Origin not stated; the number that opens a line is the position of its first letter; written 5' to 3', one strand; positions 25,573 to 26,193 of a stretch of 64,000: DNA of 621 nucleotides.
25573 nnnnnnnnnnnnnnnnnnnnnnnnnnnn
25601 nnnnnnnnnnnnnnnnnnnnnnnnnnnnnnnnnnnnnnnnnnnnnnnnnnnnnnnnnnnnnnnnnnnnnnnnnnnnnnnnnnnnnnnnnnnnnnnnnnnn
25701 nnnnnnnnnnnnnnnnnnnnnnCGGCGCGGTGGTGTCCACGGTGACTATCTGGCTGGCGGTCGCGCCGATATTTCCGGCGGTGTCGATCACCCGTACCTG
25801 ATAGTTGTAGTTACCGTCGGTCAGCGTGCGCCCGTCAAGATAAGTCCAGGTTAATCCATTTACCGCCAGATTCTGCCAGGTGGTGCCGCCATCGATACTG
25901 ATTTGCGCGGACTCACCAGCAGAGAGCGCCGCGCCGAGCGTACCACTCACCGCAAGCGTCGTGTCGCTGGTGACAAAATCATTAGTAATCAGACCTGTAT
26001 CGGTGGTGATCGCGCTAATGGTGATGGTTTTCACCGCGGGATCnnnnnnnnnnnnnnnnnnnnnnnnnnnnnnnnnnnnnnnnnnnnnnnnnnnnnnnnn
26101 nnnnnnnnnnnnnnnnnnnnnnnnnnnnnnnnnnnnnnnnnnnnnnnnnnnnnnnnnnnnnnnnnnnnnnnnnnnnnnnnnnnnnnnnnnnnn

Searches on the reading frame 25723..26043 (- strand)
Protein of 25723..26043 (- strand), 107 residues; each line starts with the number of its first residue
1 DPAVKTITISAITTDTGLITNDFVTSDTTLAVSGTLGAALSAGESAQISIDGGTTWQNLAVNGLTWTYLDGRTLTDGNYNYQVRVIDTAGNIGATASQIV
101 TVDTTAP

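Call 18: search_protein_families(library=pfam, proteins=[window:25723-26043:-], max_evalue=1)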
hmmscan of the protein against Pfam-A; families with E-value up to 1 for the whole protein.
window:25723-26043:- (107 aa): 9 families
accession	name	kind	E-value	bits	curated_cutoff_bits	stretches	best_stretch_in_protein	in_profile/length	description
PF19077.6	Big_13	-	1.2e-11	45.5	27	1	10-104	9-102/102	Bacterial Ig-like domain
PF12245.14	Big_3_2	-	0.0017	19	23.3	1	72-103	91-121/122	Bacterial Ig-like domain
PF15418.12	DUF4625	-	0.037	14.8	27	1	74-100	103-129/131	Domain of unknown function (DUF4625)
PF02012.26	BNR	-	0.042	14.3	27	1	47-57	1-11/12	BNR/Asp-box repeat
PF15902.12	Sortilin-Vps10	-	0.047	12.9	33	1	33-70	364-403/446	Sortilin, neurotensin receptor 3,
PF16967.11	TcfC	-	0.054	13.5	29.4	1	69-101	36-67/68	E-set like domain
PF24421.1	Ig_J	-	0.1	13.1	29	1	72-100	71-99/104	Tip attachment protein J, Ig-like domain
PF08329.16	ChitinaseA_N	-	0.12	12.5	21.2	1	42-104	51-110/133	Chitinase A, N-terminal domain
PF24201.1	DUF7426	-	0.14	12.8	27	1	5-70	18-86/137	Domain of unknown function (DUF7426)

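Call 64: search_protein_families(library=ncbifam, proteins=[window:25723-26043:-], max_evalue=0.01)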
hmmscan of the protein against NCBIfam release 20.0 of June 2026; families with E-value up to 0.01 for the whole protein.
window:25723-26043:- (107 aa): 2 families
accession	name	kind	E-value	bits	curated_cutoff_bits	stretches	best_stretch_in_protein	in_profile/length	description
NF033510.3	Ca_tandemer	repeat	2.7e-05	24.5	50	1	6-92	12-95/96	Ca2+-stabilized repeat-containing adhesin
NF012196.1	Ig_like_ice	domain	0.0014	18.4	50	1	3-66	25-89/108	Ig-like domain-containing protein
